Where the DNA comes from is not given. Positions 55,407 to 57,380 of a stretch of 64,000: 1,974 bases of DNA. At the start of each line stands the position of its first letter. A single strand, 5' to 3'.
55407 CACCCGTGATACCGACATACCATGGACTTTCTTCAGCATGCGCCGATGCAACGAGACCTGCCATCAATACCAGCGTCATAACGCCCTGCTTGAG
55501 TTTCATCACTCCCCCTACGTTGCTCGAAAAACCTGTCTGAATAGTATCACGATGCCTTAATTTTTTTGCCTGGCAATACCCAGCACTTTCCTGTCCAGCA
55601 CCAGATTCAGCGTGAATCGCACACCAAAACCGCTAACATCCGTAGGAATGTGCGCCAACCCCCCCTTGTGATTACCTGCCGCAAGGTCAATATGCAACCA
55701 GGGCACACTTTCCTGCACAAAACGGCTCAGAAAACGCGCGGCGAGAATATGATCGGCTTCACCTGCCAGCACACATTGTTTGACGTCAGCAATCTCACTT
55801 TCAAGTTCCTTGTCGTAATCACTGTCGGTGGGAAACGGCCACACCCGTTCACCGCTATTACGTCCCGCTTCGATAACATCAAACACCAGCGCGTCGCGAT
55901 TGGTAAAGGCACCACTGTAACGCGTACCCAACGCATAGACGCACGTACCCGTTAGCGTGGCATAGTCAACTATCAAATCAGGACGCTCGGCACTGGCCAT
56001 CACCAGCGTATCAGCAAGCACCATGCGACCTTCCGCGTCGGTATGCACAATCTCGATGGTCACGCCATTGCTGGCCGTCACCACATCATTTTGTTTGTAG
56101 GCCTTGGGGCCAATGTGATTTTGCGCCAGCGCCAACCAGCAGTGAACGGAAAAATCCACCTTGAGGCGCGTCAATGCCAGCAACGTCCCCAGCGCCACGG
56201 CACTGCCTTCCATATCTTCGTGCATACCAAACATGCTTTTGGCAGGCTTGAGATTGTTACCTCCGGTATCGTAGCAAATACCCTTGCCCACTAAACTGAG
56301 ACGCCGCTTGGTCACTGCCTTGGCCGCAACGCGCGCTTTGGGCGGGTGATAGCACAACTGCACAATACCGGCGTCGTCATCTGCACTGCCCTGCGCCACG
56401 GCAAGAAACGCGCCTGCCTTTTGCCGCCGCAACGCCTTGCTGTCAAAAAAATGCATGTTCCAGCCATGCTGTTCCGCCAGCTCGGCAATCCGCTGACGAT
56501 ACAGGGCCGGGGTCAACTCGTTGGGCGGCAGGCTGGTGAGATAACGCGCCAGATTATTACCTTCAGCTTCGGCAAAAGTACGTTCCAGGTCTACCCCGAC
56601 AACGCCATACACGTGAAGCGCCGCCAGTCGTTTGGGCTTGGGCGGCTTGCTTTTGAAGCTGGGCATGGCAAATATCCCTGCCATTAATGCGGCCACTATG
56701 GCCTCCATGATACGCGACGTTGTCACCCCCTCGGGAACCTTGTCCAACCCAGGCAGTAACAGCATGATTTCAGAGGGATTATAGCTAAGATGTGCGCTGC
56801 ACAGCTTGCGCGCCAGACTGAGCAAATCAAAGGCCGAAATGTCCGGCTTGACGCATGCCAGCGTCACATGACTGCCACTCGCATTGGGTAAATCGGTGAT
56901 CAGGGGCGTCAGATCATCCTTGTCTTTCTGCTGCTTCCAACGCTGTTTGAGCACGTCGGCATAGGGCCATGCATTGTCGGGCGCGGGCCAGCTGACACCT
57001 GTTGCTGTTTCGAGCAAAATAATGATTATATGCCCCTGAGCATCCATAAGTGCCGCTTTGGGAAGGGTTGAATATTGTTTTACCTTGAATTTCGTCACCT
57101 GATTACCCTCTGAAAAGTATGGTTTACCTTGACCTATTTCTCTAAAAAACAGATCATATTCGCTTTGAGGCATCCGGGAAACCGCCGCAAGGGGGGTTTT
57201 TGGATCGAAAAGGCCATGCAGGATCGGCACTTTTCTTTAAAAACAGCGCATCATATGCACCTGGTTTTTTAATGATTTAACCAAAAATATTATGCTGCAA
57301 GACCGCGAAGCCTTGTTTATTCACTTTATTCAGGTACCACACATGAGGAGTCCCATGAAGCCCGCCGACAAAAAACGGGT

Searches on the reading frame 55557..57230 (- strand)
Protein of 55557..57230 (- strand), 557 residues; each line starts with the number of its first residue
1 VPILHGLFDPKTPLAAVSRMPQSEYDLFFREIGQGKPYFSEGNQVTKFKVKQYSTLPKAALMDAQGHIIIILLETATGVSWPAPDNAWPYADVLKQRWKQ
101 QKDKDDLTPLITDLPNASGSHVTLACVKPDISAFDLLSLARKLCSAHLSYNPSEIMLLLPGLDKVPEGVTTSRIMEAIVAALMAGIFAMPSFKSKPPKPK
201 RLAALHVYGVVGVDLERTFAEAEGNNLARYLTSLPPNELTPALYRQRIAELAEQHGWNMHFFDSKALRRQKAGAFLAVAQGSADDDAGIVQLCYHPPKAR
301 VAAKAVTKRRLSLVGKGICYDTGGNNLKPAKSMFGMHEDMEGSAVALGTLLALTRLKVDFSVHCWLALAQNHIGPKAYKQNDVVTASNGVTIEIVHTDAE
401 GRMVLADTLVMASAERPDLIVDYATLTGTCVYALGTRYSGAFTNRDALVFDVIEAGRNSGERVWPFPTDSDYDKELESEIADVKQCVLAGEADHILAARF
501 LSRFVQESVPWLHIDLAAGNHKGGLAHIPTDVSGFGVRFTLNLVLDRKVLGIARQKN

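Call 97: search_protein_families(library=pfam, proteins=[window:55557-57230:-], max_evalue=0.00001)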
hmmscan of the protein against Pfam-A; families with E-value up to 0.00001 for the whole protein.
window:55557-57230:- (557 aa): 1 family
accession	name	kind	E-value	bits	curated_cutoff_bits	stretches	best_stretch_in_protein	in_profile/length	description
PF00883.26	Peptidase_M17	-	4.3e-99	332.1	25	1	226-539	1-308/310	Cytosol aminopeptidase family, catalytic domain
